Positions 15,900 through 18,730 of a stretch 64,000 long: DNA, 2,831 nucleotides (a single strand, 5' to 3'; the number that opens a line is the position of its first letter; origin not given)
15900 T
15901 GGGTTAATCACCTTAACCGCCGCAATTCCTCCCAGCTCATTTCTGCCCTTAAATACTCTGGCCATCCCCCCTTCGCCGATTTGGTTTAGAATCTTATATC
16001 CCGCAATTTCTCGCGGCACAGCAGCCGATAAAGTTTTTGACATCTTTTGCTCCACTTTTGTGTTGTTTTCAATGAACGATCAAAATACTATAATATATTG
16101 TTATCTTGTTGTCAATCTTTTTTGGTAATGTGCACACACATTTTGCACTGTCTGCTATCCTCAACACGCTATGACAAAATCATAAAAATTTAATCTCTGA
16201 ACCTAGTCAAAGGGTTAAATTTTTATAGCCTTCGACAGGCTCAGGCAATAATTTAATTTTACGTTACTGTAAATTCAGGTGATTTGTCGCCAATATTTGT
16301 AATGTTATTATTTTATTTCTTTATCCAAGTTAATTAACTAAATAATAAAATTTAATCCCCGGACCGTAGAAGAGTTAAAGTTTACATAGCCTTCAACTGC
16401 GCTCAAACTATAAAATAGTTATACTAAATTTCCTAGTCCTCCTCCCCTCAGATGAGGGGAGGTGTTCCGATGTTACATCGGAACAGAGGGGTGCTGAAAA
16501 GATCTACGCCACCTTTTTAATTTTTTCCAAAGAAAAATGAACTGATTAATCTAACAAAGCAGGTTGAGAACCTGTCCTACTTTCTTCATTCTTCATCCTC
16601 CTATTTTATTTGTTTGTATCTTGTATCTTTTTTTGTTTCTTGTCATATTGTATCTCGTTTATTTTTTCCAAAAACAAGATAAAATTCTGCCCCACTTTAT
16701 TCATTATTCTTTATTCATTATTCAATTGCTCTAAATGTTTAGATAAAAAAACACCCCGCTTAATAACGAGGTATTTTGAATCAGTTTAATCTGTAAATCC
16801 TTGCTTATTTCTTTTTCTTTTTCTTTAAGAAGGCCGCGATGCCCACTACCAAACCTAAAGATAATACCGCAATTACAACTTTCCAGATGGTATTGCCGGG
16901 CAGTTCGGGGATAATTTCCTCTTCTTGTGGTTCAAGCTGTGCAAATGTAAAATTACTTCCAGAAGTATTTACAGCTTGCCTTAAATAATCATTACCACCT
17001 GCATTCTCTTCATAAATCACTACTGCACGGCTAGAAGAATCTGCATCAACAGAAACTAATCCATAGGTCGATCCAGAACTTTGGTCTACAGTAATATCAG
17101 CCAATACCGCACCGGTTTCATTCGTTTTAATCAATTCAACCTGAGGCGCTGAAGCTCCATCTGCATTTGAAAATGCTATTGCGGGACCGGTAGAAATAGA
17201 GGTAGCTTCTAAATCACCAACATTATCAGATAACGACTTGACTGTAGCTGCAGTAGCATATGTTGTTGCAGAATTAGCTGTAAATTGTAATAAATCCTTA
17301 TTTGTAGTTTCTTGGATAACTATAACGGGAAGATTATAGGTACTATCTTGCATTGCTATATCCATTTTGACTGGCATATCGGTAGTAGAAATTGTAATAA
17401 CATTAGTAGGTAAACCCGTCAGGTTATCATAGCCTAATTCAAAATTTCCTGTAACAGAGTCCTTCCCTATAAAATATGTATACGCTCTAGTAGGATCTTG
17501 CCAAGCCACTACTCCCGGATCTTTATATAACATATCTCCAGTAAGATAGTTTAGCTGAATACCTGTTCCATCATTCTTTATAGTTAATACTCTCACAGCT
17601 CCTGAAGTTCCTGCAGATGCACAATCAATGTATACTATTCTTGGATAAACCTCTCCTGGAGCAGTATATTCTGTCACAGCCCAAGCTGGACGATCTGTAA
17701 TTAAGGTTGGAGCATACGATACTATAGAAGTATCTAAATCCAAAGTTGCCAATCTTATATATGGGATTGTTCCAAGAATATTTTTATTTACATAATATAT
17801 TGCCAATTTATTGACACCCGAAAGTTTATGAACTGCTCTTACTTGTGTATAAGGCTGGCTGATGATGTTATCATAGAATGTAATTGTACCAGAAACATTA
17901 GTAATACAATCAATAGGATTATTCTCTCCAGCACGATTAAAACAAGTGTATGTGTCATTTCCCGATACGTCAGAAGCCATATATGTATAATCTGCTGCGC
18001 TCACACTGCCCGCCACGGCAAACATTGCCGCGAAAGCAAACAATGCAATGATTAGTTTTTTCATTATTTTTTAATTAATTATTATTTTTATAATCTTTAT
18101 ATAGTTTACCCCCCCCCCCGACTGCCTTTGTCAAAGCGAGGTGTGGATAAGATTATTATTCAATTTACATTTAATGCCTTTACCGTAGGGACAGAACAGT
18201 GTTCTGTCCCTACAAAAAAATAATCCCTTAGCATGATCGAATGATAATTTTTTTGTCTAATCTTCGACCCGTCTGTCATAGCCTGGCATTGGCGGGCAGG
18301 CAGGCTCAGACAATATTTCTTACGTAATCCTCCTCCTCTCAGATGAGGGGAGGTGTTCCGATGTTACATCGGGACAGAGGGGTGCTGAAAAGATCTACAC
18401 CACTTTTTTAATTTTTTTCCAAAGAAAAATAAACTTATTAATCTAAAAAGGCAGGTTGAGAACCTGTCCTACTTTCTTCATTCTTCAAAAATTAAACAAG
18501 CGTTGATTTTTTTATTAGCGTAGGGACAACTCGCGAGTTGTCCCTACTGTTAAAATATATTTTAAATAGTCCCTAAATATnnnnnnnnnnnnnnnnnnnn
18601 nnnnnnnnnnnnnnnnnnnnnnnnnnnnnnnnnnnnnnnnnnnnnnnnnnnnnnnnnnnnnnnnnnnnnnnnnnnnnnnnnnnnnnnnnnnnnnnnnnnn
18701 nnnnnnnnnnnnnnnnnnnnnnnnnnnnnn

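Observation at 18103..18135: Poly-G/C11 homopolymer in the promoter spacer of surface paralog A: a candidate phase-variation switch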

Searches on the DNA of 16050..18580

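Call 69: search_rna_families(source=window, start=16050, end=18580, threshold=evalue, max_evalue=1)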
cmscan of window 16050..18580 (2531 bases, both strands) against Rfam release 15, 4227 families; matches with E-value up to 1: 1.
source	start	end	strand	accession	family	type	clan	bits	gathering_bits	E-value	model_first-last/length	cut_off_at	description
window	18410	18548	+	RF04180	BTnc231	Gene; sRNA;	-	25.1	80.4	0.024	1-154/154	no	Bacteroides sRNA BTnc231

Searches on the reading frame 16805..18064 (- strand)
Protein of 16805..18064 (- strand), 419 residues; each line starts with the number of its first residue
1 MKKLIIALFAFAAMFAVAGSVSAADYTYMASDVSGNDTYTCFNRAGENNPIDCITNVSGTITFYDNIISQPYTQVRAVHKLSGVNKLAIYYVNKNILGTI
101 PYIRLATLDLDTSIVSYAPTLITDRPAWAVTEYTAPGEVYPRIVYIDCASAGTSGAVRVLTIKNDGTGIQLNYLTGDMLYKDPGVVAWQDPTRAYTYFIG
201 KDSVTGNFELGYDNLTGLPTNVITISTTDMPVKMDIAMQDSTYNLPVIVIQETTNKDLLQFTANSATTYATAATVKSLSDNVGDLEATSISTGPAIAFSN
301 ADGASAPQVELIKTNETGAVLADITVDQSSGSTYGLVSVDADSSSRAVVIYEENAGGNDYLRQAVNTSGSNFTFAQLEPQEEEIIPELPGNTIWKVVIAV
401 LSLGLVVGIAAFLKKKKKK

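Call 15: find_encoding_contigs(protein=window:16805-18064:-, flank=3000, max_places=10)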
Protein window:16805-18064:- (419 aa): 1 contig read that carries it; 1 place shown.
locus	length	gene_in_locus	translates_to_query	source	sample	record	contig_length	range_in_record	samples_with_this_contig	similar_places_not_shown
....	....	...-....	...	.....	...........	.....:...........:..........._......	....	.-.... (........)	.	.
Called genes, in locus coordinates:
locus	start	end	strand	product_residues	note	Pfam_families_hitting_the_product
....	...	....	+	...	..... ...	-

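Call 20: find_homologous_proteins(query=window:16805-18064:-, max_evalue=0.001)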
Query window:16805-18064:- (419 aa): 3 proteins with E <= 0.001 among 8000 candidates.
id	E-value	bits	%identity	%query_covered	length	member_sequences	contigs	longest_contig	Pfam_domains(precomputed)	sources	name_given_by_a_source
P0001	1.3e-269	912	100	100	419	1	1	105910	-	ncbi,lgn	-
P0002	6.8e-35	139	33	100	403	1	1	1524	-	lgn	-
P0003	2.3e-12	65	76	10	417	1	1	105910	-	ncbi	-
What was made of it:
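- The run is short (11) and internal to a 105.9-kb contig (call 20).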

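Call 21: search_protein_families(library=pfam, proteins=[window:16805-18064:-], max_evalue=0.01)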
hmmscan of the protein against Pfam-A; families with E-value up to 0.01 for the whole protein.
window:16805-18064:- (419 aa): 0 families

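Call 22: find_encoding_contigs(protein=P0002, flank=3000, max_places=10)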
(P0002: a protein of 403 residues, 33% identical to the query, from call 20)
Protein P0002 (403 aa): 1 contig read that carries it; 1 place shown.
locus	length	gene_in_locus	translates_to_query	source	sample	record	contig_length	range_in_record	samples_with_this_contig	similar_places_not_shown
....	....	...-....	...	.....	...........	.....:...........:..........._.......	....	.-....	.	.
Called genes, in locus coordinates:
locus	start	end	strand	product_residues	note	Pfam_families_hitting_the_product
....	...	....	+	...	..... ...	-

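Call 31: find_related_loci(query=A2, collection=genome_contigs, flank=3000)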
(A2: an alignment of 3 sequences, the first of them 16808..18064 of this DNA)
Query A2 (419 aa) in genome_contigs; peptide patterns used: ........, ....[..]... (x = any residue, [..] = any of these).
599 stretches matched a pattern, but none encodes a relative of the query by tblastn (E <= 1e-3).
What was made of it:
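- Tried and rejected: A scan of GTDB representative genomes with the family alignment found no relative (call 31).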

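Call 34: find_related_loci(query=A2, collection=metagenome_contigs, flank=3000)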
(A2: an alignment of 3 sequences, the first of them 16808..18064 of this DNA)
Query A2 (419 aa) in metagenome_contigs; peptide patterns used: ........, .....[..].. (x = any residue, [..] = any of these).
600 stretches matched a pattern, but none encodes a relative of the query by tblastn (E <= 1e-3).
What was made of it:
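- Tried and rejected: A scan of JGI metagenomes with the family alignment found none, but the 600-row limit was filled by the common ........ pattern (call 34).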

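Call 49: search_protein_families(library=ncbifam, proteins=[window:16805-18064:-, P0002], max_evalue=5)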
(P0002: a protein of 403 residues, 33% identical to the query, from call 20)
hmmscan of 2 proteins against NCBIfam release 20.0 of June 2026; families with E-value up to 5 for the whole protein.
window:16805-18064:- (419 aa): 1 family
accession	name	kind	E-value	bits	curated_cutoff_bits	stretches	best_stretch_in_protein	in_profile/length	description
NF053514.2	JUQZ_fam_ocin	equivalog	0.0022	18.2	40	1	1-32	1-32/107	BLB8/JUQZ-1 family protein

P0002 (403 aa): 1 family
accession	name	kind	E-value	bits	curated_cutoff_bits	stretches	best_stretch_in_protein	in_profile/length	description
NF053514.2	JUQZ_fam_ocin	equivalog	0.033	14.4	40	1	1-28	1-28/107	BLB8/JUQZ-1 family protein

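Call 53: find_homologous_proteins(query=A2, max_evalue=0.01)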
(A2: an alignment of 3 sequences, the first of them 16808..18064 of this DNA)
Query A2 (3 sequences) (419 aa, profile of the alignment): 3 proteins with E <= 0.01 among 8000 candidates.
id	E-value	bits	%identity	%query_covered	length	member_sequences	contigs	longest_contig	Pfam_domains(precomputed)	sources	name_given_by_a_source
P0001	4.3e-194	664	100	100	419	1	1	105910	-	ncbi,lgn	-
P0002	9.4e-188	643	33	100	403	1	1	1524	-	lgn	-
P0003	2.8e-162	559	76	10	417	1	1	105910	-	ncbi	-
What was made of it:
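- Tried and rejected: Two word-indexed protein searches returned only paralog A, paralog B and P0002 (calls 20, 53).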

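Call 60: predict_structure(alignment_id=A2)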
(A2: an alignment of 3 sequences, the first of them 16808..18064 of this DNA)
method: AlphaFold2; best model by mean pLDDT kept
length: 419 residues; sequences in the alignment: 3
mean_pLDDT: 42.3   pTM: 0.40
mean pLDDT of the five models: 42.3, 41.1, 37.5, 36.5, 30.2
residues with pLDDT >= 90: 0; 70-90: 22; 50-70: 118; < 50: 279
segments of 3 or more residues with pLDDT < 50: 10-29, 45-47, 95-99, 119-121, 134-139, 150-155, 168-394
pLDDT, mean of each block of 10 residues (from residue 1): 50 36 38 58 56 64 61 65 74 51 72 65 53 47 54 50 52 33 33 34 28 23 26 30 32 30 28 27 25 33 33 36 35 31 32 30 30 26 30 52 60 55
secondary structure, 60 per line:
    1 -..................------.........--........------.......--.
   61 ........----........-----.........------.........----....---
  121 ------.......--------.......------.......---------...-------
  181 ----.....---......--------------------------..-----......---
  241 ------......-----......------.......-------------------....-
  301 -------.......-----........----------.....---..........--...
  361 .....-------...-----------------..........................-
elements in order: H2-19 E26-34 E37-44 E51-57 E60-68 E73-80 E86-94 E101-109 E114-117 E127-133 E142-148 E155-161 E171-173 E185-189 E193-198 E232-237 E247-252 E258-263 E270-276 E296-299 E308-314 E320-327 E338-342 E346-355 E358-365 E373-375 H393-418
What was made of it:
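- Tried and rejected: The AlphaFold model of paralog A had a mean pLDDT of 42, too poor for a fold search (call 60).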

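Call 82: search_protein_representatives(alignment_id=A2)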
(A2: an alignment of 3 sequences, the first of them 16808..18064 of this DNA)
Query: 3 sequences, 426 profile positions. Proteins with E-value up to 0.001 (for the whole library): 21; up to 1e-10: 15; up to 1e-30: 3. The best 21 are listed.
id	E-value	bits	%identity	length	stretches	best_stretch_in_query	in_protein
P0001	1.4e-194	663.6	-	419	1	1-426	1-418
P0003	8.8e-163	558.8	-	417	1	1-426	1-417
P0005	1.0e-92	327.9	-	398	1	1-426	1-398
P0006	1.9e-16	76.6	-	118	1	379-426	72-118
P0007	1.1e-15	74.1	-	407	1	8-426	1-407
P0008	2.5e-15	73.0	-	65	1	372-425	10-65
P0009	3.1e-14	69.4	-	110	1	369-424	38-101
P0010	5.1e-14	68.7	-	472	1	373-425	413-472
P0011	8.5e-14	67.9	-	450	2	386-425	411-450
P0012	5.7e-13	65.2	-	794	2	262-424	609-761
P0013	3.3e-12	62.7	-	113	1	325-424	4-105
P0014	6.1e-12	61.8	-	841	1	180-424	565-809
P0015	8.4e-12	61.4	-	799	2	238-424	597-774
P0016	8.4e-12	61.4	-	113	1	362-425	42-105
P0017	2.9e-11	59.6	-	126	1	383-426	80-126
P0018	2.0e-10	56.8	-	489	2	149-426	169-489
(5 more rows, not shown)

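Call 84: find_encoding_contigs(protein=P0005, flank=3000, max_places=6)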
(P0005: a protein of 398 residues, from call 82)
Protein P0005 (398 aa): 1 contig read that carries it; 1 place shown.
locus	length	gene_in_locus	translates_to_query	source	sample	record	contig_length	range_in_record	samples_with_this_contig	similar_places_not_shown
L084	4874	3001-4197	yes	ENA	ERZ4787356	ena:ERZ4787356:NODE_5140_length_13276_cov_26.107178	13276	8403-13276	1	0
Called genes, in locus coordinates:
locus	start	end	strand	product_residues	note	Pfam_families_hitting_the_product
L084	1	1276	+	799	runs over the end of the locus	-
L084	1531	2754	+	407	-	-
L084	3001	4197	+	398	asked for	-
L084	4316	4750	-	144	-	-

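Call 89: find_encoding_contigs(protein=P0012, flank=10000, max_places=6)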
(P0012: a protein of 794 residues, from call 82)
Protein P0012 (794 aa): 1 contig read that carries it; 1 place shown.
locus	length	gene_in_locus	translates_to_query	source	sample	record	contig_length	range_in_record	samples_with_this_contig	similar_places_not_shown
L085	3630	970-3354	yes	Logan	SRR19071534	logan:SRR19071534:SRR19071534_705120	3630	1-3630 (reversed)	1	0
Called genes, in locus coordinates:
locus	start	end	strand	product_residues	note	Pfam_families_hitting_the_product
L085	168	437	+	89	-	-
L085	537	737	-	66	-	-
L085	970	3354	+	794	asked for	-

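Call 90: find_encoding_contigs(protein=P0018, flank=10000, max_places=6)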
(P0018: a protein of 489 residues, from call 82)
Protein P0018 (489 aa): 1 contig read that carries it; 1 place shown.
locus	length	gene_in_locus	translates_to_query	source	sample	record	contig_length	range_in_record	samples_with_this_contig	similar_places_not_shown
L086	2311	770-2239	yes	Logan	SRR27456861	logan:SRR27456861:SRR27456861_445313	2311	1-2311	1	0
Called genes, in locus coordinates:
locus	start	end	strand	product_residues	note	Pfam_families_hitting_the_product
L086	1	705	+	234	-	?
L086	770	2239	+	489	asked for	-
